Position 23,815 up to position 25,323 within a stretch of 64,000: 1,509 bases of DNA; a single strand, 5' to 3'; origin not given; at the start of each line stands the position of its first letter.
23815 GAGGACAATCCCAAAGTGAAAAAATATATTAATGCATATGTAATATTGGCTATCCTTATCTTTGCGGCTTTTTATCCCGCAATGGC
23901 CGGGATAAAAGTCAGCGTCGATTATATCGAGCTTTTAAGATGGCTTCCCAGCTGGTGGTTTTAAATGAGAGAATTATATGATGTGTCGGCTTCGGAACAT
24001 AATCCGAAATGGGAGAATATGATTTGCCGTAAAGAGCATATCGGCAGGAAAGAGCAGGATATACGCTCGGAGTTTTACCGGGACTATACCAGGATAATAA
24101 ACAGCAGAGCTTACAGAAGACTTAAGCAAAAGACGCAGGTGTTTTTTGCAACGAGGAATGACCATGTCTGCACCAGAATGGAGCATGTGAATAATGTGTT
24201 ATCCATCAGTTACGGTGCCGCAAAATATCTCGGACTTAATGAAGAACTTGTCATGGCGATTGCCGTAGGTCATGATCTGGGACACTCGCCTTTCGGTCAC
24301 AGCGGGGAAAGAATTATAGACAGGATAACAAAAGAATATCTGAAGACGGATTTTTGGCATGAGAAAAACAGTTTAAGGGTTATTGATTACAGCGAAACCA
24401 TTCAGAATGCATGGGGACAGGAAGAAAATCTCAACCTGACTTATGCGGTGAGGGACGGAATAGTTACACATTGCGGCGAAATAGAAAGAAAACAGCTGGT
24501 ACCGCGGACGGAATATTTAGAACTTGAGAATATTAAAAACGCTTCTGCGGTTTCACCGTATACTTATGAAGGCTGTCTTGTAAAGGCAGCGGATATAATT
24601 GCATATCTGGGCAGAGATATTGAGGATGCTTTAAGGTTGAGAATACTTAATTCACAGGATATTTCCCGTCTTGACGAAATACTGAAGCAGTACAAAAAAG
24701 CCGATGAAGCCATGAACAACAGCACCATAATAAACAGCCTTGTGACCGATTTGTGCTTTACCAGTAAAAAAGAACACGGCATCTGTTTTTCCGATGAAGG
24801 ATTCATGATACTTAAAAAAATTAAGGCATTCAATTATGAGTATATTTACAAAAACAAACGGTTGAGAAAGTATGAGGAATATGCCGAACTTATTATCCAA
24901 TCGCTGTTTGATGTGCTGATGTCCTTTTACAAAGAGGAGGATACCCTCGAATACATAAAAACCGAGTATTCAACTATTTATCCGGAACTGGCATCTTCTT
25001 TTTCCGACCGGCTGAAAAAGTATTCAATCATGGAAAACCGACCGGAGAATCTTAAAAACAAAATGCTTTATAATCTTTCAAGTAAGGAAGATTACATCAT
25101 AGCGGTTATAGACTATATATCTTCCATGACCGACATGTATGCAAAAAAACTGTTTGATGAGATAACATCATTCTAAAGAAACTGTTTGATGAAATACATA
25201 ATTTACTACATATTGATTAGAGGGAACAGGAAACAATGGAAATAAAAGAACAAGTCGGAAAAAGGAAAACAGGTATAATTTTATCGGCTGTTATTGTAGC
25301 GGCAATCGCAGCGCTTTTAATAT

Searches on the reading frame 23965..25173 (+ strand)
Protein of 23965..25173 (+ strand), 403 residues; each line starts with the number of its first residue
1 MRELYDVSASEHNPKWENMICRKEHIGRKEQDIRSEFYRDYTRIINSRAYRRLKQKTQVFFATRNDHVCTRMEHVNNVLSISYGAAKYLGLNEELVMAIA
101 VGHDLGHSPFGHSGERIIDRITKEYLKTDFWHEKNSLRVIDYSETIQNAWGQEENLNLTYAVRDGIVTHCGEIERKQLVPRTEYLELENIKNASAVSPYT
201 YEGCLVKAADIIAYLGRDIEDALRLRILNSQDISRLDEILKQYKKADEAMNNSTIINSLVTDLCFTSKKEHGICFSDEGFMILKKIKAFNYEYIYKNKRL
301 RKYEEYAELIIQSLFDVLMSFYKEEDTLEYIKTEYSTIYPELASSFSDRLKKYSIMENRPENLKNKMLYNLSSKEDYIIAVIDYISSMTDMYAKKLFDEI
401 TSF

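Call 69: search_protein_families(library=pfam, proteins=[window:23965-25173:+], max_evalue=0.0001)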
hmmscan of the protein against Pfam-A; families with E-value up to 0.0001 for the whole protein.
window:23965-25173:+ (403 aa): 2 families
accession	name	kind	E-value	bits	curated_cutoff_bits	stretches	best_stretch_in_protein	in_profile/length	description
PF13286.11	HD_assoc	-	1.1e-11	45.6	22.2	0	274-320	2-48/91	Phosphohydrolase-associated domain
PF01966.28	HD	-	6.9e-09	36.4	22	1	71-213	1-114/116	HD domain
